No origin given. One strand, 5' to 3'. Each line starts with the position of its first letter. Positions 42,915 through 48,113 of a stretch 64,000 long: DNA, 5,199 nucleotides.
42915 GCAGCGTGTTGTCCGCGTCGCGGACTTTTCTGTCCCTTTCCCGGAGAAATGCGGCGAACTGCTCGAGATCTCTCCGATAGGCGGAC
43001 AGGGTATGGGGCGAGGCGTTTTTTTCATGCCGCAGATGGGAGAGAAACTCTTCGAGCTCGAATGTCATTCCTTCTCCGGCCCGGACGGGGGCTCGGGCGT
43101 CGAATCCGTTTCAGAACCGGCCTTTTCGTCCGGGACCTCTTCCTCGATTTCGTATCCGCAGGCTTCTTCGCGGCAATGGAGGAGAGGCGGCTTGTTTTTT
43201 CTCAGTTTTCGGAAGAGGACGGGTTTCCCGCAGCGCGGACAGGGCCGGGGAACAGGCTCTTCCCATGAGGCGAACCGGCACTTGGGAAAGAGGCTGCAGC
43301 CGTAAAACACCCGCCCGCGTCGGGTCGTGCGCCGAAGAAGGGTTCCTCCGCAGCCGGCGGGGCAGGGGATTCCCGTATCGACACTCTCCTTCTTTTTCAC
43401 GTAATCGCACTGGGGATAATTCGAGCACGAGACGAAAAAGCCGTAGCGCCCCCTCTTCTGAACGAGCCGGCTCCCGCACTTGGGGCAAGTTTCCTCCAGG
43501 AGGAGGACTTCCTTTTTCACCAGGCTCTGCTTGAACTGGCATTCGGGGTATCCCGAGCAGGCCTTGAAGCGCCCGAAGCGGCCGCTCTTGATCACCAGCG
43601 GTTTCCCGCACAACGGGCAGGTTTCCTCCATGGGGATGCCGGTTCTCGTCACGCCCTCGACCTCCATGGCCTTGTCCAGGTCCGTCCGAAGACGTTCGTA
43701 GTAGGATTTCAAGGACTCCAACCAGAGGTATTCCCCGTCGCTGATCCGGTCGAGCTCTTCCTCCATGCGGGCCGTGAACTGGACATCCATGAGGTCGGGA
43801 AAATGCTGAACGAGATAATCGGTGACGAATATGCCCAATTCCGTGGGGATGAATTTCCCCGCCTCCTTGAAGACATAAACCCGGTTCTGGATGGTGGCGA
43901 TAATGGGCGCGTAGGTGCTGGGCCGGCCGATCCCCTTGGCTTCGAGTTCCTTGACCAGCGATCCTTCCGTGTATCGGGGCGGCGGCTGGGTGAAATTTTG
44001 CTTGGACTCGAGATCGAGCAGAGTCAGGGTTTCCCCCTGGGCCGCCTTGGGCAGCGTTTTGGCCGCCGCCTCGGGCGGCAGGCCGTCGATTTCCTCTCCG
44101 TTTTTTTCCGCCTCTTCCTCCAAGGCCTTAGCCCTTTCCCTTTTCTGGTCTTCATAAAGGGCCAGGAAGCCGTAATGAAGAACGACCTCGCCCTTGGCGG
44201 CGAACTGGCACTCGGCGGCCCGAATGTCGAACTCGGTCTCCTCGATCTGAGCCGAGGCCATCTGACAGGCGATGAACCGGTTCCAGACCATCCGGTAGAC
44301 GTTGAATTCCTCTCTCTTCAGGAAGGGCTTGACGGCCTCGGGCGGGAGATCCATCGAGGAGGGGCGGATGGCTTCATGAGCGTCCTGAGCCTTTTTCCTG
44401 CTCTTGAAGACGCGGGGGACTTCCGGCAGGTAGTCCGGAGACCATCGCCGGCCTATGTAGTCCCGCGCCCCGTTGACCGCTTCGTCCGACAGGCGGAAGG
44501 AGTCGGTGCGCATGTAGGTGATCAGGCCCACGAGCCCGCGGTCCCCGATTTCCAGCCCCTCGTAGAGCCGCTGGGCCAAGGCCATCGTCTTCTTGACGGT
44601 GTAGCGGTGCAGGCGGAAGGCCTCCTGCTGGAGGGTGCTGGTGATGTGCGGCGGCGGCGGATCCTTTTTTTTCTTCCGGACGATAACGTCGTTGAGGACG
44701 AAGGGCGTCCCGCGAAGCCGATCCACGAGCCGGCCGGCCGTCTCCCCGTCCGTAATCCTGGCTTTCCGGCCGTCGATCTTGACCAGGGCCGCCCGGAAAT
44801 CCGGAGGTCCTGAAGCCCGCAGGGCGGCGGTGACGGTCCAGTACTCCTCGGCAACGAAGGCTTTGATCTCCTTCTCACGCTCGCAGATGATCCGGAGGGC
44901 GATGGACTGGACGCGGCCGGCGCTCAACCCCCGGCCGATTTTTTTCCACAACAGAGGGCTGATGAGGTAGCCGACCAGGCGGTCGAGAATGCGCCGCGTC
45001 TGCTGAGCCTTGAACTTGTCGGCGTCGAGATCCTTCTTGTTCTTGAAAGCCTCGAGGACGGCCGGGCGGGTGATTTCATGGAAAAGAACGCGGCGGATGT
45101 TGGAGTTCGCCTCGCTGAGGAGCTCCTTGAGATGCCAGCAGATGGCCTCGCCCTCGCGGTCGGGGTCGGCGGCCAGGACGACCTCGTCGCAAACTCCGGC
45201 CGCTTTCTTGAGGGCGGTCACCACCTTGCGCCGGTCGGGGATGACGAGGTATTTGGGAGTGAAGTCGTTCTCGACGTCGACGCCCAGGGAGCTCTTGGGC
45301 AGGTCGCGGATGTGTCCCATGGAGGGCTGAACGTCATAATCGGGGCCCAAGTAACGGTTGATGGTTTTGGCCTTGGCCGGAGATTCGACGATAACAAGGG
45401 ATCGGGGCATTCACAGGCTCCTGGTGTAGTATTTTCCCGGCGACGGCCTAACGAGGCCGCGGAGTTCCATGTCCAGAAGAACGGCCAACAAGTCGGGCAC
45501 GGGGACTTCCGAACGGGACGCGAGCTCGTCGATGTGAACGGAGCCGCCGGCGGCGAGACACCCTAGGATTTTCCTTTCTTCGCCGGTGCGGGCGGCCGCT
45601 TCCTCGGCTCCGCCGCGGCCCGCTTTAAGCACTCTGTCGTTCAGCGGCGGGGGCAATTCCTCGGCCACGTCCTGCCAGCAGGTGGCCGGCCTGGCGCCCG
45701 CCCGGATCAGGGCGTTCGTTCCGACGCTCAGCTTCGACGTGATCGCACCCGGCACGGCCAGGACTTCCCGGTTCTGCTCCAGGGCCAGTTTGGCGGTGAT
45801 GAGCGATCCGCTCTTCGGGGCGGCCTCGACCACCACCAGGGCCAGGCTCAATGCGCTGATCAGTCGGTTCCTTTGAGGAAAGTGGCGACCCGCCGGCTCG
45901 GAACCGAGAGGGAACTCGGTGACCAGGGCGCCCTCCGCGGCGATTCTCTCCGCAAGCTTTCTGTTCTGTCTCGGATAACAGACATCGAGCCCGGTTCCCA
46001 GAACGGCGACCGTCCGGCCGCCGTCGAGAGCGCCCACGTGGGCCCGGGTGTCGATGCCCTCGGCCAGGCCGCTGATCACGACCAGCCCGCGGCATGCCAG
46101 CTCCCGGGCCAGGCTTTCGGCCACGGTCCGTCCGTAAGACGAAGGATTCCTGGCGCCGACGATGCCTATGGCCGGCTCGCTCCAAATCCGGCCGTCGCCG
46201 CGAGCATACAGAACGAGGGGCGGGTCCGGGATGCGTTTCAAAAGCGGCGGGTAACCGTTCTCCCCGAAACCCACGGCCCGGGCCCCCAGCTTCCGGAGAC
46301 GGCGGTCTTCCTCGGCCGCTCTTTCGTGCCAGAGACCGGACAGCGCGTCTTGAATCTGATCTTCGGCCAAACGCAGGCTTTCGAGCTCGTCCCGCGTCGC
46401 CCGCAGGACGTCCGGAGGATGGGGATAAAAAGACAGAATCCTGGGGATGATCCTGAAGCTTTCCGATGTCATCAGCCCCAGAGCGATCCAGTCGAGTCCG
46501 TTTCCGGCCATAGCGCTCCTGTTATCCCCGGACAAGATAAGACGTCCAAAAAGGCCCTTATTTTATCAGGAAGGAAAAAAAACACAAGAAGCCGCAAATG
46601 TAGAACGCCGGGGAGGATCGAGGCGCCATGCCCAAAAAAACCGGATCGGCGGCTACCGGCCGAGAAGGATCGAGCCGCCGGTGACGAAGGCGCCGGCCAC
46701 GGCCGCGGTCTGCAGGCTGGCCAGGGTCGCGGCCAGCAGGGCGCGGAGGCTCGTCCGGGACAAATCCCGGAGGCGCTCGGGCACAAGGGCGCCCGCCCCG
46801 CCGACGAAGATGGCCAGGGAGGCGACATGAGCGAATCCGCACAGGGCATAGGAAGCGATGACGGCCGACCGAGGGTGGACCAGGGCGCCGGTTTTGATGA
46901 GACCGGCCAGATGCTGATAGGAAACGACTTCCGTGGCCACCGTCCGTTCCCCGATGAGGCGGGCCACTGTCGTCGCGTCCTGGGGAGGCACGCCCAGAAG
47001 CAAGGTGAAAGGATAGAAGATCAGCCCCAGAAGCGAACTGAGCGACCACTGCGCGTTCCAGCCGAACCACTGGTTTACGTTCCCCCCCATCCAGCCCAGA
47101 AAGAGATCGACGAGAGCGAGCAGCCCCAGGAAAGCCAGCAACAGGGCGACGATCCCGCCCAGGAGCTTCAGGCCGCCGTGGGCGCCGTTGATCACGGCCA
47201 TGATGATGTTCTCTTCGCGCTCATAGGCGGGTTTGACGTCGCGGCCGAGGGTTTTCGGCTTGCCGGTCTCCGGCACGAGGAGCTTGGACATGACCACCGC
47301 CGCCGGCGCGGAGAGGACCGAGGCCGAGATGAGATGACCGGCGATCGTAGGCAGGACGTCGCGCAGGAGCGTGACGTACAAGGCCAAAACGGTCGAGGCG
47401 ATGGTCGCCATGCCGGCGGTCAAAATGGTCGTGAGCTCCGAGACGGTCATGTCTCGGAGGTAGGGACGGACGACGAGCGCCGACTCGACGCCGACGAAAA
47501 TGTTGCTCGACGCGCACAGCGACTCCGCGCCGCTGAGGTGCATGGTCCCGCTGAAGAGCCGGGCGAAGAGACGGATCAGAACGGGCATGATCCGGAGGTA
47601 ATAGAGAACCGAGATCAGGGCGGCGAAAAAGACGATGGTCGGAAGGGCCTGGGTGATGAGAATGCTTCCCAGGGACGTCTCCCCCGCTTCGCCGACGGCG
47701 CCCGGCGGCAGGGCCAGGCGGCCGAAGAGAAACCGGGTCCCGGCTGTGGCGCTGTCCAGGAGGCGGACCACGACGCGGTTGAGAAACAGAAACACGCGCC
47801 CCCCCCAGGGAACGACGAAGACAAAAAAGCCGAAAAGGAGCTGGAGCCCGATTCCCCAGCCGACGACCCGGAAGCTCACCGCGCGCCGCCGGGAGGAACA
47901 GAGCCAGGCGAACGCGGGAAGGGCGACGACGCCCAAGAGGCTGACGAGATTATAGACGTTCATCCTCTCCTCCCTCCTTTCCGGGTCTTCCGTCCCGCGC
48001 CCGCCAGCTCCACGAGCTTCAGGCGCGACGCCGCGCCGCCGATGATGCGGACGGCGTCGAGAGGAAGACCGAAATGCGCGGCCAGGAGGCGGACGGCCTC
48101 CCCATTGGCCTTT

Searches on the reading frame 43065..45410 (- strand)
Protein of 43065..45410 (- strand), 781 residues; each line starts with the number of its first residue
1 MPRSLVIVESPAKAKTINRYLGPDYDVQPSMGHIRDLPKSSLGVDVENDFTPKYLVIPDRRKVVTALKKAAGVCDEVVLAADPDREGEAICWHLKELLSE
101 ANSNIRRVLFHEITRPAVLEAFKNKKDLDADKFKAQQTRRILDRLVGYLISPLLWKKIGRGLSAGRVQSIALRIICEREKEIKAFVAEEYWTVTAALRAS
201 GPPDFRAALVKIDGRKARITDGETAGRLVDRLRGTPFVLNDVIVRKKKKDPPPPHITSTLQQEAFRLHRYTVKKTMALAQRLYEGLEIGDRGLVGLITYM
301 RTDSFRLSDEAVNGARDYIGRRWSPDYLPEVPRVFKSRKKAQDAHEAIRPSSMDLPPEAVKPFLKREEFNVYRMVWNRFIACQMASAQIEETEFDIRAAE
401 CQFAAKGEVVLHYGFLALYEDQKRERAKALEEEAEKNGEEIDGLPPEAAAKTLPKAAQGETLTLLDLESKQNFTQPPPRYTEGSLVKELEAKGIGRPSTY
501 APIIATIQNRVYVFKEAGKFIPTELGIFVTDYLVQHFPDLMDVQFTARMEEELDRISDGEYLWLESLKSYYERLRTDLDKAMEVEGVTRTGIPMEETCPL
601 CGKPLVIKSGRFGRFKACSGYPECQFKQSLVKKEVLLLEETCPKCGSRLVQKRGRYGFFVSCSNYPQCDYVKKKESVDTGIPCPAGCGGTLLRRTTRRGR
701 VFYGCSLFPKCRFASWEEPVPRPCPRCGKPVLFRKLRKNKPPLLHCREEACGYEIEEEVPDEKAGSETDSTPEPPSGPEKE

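Call 73: search_protein_families(library=pfam, proteins=[window:43065-45410:-], max_evalue=0.000001)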
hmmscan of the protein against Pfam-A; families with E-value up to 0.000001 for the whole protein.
window:43065-45410:- (781 aa): 3 families
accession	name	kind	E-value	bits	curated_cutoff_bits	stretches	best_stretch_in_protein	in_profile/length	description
PF01131.25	Topoisom_bac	-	2.5e-117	392.8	35.1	1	129-565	3-408/411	DNA topoisomerase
PF01396.24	Zn_ribbon_Top1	-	3e-40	136.2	32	3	640-675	2-37/39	Topoisomerase DNA binding C4 zinc finger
PF01751.28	Toprim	-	1.8e-21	76.6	23.1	1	5-113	2-96/96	Toprim domain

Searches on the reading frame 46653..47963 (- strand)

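Call 73: search_protein_families(library=pfam, proteins=[window:46653-47963:-], max_evalue=0.000001)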
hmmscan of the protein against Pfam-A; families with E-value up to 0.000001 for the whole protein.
window:46653-47963:- (436 aa): 3 families
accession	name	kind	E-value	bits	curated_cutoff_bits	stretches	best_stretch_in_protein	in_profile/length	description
PF07662.18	Nucleos_tra2_C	-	4.8e-64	216.4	32.3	1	210-424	1-213/213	Na+ dependent nucleoside transporter C-terminus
PF01773.25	Nucleos_tra2_N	-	1.8e-20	73.6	27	1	10-83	1-74/74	Na+ dependent nucleoside transporter N-terminus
PF07670.19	Gate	-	3.7e-11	43.8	29.6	1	104-200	2-101/104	Nucleoside recognition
